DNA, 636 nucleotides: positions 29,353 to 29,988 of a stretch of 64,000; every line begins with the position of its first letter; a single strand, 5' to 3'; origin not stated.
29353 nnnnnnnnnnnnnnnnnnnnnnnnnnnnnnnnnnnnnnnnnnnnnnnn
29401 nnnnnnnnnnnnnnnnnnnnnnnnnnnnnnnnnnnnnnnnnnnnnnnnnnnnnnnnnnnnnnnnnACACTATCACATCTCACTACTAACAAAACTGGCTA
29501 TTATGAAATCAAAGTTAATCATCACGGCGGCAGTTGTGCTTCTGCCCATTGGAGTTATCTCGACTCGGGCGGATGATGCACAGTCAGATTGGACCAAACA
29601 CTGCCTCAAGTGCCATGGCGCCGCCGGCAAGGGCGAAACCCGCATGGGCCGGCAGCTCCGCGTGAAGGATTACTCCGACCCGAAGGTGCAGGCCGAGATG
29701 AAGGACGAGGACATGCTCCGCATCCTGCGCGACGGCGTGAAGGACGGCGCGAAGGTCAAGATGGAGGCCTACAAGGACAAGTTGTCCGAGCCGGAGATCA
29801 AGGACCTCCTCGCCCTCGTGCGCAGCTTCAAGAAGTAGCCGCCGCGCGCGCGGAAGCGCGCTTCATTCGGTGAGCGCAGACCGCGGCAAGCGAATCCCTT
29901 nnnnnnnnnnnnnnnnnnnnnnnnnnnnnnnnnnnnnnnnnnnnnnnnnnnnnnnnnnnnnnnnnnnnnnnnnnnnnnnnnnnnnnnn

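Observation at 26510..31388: Four-gene porin-cytochrome module with the parts list of an extracellular electron-transfer (Mtr/Mto/Pcc-type) conduit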

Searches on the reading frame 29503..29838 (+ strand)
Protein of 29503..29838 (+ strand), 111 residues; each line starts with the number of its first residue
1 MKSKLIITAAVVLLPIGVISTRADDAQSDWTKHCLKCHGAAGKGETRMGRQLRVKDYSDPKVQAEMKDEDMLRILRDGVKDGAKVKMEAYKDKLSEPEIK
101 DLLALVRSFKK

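Call 4: search_protein_families(library=pfam, proteins=[window:29503-29838:+], max_evalue=1)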
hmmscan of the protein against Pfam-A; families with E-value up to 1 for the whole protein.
window:29503-29838:+ (111 aa): 4 families
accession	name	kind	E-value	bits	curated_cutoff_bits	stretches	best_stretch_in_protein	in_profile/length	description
PF13442.11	Cytochrome_CBB3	-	2.8e-08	34.4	27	1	23-104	3-66/68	Cytochrome C oxidase, cbb3-type, subunit III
PF00034.26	Cytochrom_C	-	2.4e-06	29.2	21.3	1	30-108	8-88/90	Cytochrome c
PF17830.6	STI1-HOP_DP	-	0.013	15.8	29.1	1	58-92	10-43/55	STI1/HOP, DP domain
PF07307.16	HEPPP_synt_1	-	0.14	12.2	30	1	64-104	88-126/210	Heptaprenyl diphosphate synthase (HEPPP synthase) subunit 1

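Call 5: search_protein_families(library=ncbifam, proteins=[window:29503-29838:+], max_evalue=1)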
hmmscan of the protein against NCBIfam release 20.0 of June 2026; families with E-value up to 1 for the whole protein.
window:29503-29838:+ (111 aa): 6 families
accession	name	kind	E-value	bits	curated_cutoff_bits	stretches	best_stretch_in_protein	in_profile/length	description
NF011054.0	PRK14486.1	equivalog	2.1e-05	24.2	447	1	28-110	220-291/294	putative bifunctional cbb3-type cytochrome c oxidase subunit II/cytochrome c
TIGR00782.1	ccoP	equivalog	2.1e-05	24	179.95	1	22-108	202-280/285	cytochrome-c oxidase, cbb3-type subunit III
NF045930.1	Cytc6PetJCyano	equivalog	8.9e-05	22.4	135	1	8-106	13-102/110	cytochrome c6 PetJ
TIGR03872.1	cytochrome_MoxG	equivalog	0.011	15.8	147.8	1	25-110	46-122/133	cytochrome c(L), periplasmic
TIGR04494.1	c550_PedF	equivalog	0.084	12.8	122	1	27-97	55-118/133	cytochrome c-550 PedF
NF045773.1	cytochro_C550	exception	0.2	11.6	125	1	23-53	49-77/118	cytochrome c550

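Call 54: search_solved_structures(query=window:29503-29838:+, max_evalue=1, show_alignments=2)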
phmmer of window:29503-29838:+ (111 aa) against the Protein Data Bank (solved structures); distinct sequences matched with E-value up to 1: 17.
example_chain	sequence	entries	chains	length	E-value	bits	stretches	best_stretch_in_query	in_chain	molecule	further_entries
5mxy_A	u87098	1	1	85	2.7e-09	40.2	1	28-111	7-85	Cytochrome c-552 Ks_3358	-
5mxz_A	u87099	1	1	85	3.4e-09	39.9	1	29-111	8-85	Cytochrome c-552 Ks_3358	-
7o38_A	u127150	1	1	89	1.9e-08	37.5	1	22-110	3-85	Cytochrome c-552 Ks_3357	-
5xdh_A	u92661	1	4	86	7.4e-07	32.4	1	25-109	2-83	Putative cytochrome c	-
6r6n_B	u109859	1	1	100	1.9e-05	27.9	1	32-109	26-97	KustA0088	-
6r6m_B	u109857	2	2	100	0.00013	25.2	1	32-109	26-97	Kusta0088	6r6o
8yts_A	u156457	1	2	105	0.00048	23.4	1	4-46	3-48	Cytochrome C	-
6h5l_B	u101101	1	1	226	0.0066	19.7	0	24-55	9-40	Conserved hypothetical cytochrome protein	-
6xkw_p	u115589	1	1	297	0.02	18.2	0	21-51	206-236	Cbb3-type cytochrome c oxidase subunit CcoP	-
6xkx_p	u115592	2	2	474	0.026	17.8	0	21-51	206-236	Cbb3-type cytochrome c oxidase subunit CcoP,Cytochrome c-type cyt cy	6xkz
7vzg_C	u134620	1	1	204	0.056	16.7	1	30-110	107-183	Cytochrome c, mono-and diheme variants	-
7vzr_C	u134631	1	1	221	0.058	16.7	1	30-110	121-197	Cytochrome c, mono-and diheme variants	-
8snh_G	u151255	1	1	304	0.33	14.3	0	25-49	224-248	Cbb3-type cytochrome c oxidase subunit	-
7vzg_c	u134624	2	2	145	0.35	14.2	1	33-111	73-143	Cytochrome c domain-containing protein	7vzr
5lo9_A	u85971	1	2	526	0.43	13.9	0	30-45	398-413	Cytochrome C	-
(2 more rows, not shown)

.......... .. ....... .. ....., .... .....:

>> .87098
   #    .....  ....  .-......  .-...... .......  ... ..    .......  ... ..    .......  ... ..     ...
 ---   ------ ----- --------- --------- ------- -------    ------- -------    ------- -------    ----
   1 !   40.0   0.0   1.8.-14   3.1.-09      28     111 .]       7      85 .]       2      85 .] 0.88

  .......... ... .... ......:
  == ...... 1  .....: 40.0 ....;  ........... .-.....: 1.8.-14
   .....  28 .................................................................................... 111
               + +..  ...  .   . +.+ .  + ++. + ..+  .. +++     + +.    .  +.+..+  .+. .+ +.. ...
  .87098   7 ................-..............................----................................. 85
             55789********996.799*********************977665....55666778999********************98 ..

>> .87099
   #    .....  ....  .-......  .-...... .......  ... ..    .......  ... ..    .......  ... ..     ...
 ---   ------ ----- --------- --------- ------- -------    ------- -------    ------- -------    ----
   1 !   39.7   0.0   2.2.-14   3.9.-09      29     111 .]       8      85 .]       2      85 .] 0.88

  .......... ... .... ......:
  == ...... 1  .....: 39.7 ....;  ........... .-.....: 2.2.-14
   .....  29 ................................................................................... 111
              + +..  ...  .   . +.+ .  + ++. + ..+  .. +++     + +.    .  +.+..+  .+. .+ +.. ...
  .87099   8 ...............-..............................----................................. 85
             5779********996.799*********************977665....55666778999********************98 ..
